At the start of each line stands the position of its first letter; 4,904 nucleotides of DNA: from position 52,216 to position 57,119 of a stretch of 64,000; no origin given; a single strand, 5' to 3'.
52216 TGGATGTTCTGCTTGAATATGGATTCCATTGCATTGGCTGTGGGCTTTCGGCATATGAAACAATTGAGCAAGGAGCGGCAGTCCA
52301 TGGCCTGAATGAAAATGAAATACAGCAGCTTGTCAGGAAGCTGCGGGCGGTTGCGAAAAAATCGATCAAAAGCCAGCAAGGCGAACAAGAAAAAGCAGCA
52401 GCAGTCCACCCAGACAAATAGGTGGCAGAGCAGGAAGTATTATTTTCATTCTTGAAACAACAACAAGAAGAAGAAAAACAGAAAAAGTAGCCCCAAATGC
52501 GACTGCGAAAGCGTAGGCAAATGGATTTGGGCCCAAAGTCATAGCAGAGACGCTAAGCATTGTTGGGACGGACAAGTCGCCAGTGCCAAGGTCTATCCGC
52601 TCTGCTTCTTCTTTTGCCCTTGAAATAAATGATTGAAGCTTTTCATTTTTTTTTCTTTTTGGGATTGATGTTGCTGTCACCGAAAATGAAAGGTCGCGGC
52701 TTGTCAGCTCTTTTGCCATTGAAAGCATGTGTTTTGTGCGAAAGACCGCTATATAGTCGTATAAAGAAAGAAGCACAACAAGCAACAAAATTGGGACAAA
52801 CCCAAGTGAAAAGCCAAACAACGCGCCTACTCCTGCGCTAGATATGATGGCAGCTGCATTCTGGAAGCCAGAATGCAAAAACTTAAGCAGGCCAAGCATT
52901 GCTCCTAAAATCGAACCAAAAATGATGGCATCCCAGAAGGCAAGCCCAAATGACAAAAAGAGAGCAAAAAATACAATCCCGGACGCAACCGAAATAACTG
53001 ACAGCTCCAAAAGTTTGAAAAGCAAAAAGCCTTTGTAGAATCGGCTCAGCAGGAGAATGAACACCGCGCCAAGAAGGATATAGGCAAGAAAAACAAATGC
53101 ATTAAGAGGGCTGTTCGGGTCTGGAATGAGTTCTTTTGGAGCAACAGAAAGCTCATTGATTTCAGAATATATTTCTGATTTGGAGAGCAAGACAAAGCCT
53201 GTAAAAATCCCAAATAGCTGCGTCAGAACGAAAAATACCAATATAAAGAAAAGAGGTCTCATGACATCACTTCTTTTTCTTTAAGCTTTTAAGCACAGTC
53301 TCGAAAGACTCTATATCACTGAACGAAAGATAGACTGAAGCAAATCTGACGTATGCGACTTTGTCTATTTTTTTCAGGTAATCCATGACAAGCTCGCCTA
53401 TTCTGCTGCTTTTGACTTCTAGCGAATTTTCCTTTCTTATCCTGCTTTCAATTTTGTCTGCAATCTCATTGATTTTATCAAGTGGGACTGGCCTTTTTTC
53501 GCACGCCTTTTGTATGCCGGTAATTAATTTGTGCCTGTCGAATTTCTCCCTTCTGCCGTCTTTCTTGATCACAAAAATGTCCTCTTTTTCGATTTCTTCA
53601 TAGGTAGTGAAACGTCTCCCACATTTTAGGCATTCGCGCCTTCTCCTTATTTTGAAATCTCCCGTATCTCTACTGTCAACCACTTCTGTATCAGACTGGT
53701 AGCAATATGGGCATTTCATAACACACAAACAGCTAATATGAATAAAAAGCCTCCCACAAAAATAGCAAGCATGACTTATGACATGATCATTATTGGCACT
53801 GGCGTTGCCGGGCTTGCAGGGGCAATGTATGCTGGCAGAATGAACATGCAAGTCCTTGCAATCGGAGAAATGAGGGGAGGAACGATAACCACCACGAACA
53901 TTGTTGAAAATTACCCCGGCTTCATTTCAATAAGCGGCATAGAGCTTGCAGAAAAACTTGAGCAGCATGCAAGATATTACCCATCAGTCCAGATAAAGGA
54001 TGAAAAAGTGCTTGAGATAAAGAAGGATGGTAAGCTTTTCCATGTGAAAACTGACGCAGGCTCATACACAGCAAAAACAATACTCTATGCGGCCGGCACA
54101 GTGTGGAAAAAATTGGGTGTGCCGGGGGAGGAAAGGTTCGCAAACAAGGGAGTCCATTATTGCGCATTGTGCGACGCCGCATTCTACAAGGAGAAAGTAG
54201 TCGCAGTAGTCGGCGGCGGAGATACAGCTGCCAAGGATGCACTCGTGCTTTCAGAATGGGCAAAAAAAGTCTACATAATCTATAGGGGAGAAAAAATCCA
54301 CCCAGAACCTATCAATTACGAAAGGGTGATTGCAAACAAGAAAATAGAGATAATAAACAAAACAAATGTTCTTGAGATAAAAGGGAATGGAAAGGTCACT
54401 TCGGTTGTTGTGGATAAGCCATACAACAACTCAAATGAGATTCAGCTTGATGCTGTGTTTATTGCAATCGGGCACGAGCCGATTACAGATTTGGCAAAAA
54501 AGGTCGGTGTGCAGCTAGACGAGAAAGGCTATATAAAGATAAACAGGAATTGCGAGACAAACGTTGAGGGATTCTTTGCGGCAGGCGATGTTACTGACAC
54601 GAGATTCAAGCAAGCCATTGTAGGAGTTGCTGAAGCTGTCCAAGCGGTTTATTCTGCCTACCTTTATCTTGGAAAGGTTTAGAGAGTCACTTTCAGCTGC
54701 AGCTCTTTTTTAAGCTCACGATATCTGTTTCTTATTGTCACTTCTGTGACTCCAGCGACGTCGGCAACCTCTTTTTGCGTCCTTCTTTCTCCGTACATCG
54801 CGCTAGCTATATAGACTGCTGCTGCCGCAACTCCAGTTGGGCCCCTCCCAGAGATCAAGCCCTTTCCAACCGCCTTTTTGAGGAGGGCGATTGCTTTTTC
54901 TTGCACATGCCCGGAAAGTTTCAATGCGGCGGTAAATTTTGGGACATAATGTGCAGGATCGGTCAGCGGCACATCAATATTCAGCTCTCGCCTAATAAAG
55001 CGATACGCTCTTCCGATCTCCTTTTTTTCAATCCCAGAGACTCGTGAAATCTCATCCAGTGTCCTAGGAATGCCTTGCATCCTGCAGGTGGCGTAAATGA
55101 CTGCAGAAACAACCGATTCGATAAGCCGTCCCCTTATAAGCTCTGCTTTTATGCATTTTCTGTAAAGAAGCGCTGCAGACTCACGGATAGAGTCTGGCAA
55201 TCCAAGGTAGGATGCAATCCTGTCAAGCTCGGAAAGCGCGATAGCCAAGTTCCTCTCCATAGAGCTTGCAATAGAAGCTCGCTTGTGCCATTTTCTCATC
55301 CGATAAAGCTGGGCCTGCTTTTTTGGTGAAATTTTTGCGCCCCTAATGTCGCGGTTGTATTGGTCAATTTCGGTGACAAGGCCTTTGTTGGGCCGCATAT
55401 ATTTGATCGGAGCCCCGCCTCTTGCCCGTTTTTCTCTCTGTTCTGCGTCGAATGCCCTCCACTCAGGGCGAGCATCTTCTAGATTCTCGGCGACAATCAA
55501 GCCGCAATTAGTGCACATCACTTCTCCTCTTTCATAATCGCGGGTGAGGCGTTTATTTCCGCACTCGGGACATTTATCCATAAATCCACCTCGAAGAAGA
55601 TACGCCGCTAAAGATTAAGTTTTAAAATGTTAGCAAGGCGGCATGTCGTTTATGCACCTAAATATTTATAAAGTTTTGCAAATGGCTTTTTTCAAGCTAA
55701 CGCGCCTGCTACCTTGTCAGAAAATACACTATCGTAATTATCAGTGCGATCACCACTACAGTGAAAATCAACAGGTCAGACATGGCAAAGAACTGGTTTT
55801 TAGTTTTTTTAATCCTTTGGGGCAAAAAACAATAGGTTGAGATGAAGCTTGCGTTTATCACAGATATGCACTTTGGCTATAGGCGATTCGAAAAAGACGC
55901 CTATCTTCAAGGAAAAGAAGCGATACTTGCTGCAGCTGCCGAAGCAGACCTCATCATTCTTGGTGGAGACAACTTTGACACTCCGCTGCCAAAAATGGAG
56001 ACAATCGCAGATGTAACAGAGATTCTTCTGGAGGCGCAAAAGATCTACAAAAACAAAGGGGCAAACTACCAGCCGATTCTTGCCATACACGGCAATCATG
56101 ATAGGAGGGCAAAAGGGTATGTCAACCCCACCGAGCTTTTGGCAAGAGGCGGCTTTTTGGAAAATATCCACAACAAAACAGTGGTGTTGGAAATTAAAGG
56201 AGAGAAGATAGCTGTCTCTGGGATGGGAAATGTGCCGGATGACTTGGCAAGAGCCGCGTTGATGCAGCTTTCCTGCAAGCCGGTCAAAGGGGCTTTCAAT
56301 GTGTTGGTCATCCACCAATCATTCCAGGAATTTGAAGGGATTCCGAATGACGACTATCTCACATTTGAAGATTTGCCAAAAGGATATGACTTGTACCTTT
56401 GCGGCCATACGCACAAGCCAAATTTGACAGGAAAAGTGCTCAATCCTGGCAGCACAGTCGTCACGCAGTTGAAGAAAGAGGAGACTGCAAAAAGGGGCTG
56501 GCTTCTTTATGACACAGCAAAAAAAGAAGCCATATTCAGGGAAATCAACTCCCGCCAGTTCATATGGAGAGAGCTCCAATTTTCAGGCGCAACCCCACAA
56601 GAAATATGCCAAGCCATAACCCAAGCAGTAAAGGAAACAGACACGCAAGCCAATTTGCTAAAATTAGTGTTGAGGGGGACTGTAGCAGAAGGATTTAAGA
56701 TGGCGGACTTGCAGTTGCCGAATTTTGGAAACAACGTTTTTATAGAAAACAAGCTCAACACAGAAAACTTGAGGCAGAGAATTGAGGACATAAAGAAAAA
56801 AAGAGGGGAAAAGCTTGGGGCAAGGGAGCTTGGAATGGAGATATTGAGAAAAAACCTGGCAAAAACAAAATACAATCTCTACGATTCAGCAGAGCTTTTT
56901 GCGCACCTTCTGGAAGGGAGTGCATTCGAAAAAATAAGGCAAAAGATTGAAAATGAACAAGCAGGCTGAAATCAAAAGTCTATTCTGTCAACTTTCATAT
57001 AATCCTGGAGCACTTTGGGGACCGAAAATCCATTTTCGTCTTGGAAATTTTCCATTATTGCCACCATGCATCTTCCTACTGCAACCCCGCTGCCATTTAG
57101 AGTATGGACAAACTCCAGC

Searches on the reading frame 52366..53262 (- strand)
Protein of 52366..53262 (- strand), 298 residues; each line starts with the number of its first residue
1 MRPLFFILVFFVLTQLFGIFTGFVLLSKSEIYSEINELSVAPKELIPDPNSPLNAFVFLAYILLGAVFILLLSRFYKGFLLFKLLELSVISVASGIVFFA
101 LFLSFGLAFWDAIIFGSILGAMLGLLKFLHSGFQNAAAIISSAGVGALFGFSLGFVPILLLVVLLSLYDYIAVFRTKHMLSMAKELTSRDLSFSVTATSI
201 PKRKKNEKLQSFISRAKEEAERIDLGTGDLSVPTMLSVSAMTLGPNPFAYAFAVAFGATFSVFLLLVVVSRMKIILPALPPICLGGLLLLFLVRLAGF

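Call 24: search_protein_families(library=pfam, proteins=[window:52366-53262:-], max_evalue=0.001)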
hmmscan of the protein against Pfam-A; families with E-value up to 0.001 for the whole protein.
window:52366-53262:- (298 aa): 1 family
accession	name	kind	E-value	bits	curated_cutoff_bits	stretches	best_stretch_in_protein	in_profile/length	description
PF06550.16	SPP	-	5.1e-22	79.1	23.9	1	46-283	26-267/283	Signal-peptide peptidase, presenilin aspartyl protease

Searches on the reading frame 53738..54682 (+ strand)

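Call 24: search_protein_families(library=pfam, proteins=[window:53738-54682:+], max_evalue=0.001)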
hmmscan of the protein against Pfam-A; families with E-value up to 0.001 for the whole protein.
window:53738-54682:+ (314 aa): 4 families
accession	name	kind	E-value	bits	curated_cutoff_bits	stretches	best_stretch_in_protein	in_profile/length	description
PF07992.20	Pyr_redox_2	-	1.6e-46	159.5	26.1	1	14-300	1-291/291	Pyridine nucleotide-disulphide oxidoreductase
PF13738.12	Pyr_redox_3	-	2.3e-24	86.6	30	1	67-283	80-305/305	Pyridine nucleotide-disulphide oxidoreductase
PF00070.33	Pyr_redox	-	4e-09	37.3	22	1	155-225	2-79/82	Pyridine nucleotide-disulphide oxidoreductase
PF00890.30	FAD_binding_2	-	0.00022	21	20.4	0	15-42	1-28/414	FAD binding domain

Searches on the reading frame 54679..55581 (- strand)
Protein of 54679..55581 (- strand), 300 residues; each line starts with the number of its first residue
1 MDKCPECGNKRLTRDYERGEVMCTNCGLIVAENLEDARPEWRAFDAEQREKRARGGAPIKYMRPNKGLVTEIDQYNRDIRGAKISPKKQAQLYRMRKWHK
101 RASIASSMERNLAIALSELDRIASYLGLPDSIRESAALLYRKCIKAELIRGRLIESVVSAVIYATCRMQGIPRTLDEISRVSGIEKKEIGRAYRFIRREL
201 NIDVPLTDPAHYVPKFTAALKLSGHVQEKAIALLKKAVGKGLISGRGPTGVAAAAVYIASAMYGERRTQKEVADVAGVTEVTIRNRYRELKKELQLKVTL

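Call 24: search_protein_families(library=pfam, proteins=[window:54679-55581:-], max_evalue=0.001)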
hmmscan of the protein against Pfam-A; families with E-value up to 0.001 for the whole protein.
window:54679-55581:- (300 aa): 4 families
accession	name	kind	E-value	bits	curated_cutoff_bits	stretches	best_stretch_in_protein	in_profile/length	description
PF00382.24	TFIIB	-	5.5e-46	155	23.6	2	203-292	2-91/92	Transcription factor TFIIB repeat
PF08271.17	Zn_Ribbon_TF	-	8.2e-16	57.7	29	1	3-44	2-43/43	TFIIB zinc-binding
PF04545.22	Sigma70_r4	-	7.4e-05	22.6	24.1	0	262-288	16-42/50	Sigma-70, region 4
PF22109.2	Zn_ribbon_tTFIIB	-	0.00027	21.2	28.6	1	3-31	11-40/40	Transcription factor IIB, zinc ribbon, Trypanosome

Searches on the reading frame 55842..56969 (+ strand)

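Call 62: search_protein_families(library=pfam, proteins=[window:55842-56969:+], max_evalue=0.001)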
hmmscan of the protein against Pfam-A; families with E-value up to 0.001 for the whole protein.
window:55842-56969:+ (375 aa): 2 families
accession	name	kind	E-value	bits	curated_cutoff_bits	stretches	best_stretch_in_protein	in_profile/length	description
PF12850.12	Metallophos_2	-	9.6e-13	48.9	27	1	1-215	1-145/154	Calcineurin-like phosphoesterase superfamily domain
PF00149.33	Metallophos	-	2.2e-12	48.2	21.5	1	1-193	1-191/191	Calcineurin-like phosphoesterase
